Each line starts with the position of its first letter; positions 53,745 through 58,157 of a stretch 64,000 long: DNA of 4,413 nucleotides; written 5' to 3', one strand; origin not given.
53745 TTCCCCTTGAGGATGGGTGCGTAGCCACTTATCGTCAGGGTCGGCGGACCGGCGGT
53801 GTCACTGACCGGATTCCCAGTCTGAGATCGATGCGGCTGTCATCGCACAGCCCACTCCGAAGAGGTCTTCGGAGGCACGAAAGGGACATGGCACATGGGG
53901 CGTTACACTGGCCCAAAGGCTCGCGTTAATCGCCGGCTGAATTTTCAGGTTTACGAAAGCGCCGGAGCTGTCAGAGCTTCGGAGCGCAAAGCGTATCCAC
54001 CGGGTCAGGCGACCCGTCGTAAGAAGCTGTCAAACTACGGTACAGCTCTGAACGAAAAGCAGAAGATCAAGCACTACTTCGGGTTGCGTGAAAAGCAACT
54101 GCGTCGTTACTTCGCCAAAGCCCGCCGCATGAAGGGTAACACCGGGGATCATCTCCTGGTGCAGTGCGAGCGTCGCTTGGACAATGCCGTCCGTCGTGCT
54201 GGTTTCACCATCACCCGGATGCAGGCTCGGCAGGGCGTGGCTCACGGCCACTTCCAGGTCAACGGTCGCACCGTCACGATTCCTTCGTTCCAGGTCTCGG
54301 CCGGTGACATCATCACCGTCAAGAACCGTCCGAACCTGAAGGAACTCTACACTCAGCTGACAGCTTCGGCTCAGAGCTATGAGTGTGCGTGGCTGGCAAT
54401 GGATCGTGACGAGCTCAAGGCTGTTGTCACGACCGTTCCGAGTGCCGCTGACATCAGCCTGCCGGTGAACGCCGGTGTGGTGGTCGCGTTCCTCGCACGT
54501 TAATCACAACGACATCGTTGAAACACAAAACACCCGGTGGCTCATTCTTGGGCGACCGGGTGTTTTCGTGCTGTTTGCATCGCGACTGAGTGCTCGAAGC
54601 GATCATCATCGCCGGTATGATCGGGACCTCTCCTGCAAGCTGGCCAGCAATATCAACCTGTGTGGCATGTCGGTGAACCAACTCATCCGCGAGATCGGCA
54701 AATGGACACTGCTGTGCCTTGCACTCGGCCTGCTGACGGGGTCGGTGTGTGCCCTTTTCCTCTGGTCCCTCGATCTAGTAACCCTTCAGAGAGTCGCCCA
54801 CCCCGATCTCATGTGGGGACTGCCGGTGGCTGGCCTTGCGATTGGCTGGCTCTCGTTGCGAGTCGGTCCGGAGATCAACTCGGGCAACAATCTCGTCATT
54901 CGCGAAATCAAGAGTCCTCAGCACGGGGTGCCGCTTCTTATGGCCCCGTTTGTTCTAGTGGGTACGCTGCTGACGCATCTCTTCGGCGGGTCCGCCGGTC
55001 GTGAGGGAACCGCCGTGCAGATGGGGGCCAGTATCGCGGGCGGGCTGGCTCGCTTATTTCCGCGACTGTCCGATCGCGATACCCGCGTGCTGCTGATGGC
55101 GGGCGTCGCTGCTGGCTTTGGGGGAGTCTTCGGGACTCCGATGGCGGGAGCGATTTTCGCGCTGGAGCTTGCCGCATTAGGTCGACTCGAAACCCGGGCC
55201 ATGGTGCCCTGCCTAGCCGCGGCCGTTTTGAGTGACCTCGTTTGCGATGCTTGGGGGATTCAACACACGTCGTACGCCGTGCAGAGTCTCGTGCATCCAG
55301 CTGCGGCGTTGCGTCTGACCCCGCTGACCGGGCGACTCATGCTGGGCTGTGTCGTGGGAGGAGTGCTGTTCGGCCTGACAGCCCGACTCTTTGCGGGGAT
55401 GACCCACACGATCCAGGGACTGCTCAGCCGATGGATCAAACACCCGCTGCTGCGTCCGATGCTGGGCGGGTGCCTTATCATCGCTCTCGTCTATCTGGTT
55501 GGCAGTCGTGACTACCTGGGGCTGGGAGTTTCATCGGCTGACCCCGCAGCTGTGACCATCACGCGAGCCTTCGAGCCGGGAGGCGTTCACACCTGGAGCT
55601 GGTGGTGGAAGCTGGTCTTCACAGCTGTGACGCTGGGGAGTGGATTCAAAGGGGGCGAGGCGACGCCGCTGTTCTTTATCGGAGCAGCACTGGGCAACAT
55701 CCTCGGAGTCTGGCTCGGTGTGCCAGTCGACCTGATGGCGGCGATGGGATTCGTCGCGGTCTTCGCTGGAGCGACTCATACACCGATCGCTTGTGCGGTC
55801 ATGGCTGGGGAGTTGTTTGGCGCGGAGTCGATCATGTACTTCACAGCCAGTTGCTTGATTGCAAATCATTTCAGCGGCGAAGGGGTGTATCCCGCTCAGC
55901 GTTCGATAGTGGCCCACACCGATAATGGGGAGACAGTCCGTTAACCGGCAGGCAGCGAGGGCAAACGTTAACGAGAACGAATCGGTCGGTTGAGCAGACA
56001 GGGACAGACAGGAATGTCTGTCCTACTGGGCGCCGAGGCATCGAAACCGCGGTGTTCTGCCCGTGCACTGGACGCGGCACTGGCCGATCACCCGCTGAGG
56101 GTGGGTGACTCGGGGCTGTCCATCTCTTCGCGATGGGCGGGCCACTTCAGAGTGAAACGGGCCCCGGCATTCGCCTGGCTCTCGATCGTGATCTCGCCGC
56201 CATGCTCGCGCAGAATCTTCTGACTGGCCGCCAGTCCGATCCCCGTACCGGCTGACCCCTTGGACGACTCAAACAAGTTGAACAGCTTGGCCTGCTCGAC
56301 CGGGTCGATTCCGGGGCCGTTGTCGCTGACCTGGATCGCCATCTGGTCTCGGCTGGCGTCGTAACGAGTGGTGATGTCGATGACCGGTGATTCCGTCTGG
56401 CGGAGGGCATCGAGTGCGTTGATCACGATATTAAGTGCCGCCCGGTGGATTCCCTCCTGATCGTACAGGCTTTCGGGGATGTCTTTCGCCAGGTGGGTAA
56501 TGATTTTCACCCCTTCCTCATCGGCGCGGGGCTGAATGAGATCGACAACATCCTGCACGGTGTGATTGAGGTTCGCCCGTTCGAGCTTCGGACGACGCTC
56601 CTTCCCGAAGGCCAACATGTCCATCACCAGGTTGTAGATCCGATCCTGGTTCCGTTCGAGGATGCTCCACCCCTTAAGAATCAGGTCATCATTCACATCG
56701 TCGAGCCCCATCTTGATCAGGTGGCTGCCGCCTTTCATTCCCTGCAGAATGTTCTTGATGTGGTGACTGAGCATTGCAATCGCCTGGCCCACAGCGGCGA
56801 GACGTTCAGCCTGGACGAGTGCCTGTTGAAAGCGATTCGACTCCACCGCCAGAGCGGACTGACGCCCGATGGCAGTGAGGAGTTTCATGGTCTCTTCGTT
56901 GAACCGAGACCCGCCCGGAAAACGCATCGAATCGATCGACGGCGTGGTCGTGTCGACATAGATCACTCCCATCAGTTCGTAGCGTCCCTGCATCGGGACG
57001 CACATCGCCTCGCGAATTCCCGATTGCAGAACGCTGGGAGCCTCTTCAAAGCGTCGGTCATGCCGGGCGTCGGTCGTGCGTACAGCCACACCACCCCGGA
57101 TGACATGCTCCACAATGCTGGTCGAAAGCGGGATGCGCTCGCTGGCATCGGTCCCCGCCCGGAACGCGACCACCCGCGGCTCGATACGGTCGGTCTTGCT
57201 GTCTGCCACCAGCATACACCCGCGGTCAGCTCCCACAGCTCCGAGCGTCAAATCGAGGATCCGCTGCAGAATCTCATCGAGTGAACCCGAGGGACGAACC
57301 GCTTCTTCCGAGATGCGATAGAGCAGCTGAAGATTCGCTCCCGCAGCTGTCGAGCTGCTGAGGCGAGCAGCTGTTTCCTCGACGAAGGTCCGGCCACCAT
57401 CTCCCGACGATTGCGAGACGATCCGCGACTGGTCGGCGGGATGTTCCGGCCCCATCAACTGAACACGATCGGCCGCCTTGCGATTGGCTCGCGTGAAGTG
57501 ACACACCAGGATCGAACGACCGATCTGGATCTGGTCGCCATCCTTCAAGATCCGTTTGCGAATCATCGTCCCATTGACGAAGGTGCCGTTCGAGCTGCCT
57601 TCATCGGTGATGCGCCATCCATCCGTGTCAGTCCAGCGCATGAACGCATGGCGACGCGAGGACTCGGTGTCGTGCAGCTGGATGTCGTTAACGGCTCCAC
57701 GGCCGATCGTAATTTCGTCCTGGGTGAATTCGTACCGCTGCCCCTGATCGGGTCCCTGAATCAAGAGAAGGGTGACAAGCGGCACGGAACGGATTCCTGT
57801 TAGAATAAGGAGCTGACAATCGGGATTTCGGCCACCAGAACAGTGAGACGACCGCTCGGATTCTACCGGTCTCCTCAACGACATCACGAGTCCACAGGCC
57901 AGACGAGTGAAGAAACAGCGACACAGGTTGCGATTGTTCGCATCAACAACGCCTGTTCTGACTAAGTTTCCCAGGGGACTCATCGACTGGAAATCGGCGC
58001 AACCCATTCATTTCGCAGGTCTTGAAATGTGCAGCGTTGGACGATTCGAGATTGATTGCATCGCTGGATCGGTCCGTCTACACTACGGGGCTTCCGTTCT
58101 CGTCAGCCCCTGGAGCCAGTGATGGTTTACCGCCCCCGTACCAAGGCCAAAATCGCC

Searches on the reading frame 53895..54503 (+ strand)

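Call 28: search_protein_families(library=pfam, proteins=[window:53895-54503:+], max_evalue=0.0001)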
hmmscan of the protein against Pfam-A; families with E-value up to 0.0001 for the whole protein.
window:53895-54503:+ (202 aa): 2 families
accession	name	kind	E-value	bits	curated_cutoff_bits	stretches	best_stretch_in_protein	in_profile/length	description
PF00163.24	Ribosomal_S4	-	2.3e-24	86.3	23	1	3-92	1-95/95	Ribosomal protein S4/S9 N-terminal domain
PF01479.30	S4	-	5e-16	58.6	22.8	1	93-140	1-48/48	S4 domain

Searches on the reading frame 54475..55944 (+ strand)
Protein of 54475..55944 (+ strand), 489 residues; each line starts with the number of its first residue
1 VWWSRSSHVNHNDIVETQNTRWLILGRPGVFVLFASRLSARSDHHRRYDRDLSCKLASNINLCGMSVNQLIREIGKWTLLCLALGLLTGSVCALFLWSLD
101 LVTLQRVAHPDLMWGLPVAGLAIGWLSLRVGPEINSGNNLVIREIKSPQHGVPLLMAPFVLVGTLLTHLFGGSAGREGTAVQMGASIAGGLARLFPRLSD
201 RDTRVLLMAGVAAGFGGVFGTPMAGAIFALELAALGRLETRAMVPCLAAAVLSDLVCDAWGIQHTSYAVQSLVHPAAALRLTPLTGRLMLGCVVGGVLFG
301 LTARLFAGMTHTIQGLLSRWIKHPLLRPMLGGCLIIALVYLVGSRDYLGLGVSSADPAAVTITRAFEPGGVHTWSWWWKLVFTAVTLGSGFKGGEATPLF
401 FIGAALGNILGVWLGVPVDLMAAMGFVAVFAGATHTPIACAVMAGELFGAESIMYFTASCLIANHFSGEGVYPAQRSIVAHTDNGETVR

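Call 28: search_protein_families(library=pfam, proteins=[window:54475-55944:+], max_evalue=0.0001)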
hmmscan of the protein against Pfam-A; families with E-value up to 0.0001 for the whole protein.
window:54475-55944:+ (489 aa): 1 family
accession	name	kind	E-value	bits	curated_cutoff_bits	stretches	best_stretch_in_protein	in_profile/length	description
PF00654.25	Voltage_CLC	-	5.6e-68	230.1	24.8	1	120-467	2-345/346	Voltage gated chloride channel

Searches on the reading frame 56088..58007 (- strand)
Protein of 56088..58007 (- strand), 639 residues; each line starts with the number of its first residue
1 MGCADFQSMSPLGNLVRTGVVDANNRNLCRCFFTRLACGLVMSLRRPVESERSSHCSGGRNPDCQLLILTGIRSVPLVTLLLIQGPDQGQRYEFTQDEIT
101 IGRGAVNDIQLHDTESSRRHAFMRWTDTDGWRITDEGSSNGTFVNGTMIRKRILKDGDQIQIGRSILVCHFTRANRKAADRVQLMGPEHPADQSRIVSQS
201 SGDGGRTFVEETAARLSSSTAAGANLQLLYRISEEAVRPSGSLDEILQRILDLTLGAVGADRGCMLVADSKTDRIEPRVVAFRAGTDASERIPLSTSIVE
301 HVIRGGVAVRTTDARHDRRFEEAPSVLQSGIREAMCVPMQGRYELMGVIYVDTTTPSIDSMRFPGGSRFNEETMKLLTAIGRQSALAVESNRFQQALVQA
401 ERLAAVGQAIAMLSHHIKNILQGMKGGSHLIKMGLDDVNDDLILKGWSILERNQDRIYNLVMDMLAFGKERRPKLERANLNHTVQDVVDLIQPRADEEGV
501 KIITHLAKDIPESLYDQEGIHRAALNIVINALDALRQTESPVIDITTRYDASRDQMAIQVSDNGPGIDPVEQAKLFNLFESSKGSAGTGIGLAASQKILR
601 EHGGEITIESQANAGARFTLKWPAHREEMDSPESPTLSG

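Call 28: search_protein_families(library=pfam, proteins=[window:56088-58007:-], max_evalue=0.0001)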
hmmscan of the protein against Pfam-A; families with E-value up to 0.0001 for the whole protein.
window:56088-58007:- (639 aa): 7 families
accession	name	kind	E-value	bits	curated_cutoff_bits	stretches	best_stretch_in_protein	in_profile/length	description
PF02518.31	HATPase_c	-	1.7e-21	77.2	26.4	1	516-624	2-109/111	Histidine kinase-, DNA gyrase B-, and HSP90-like ATPase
PF00498.31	FHA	-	5.5e-19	68.8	20.7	1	99-163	1-67/67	FHA domain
PF16697.10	Yop-YscD_cpl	-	1.5e-16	60.8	33.2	1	82-167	2-88/94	Inner membrane component of T3SS, cytoplasmic domain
PF01590.32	GAF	-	5.2e-13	50.1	22.4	1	243-388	2-133/133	GAF domain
PF13185.12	GAF_2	-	5.7e-12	46.4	28.6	1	242-389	3-136/136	GAF domain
PF13492.12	GAF_3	-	1.6e-07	32.2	27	1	242-389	1-128/129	GAF domain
PF00512.31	HisKA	-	7.7e-05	23.1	26.9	0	407-470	3-63/66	His Kinase A (phospho-acceptor) domain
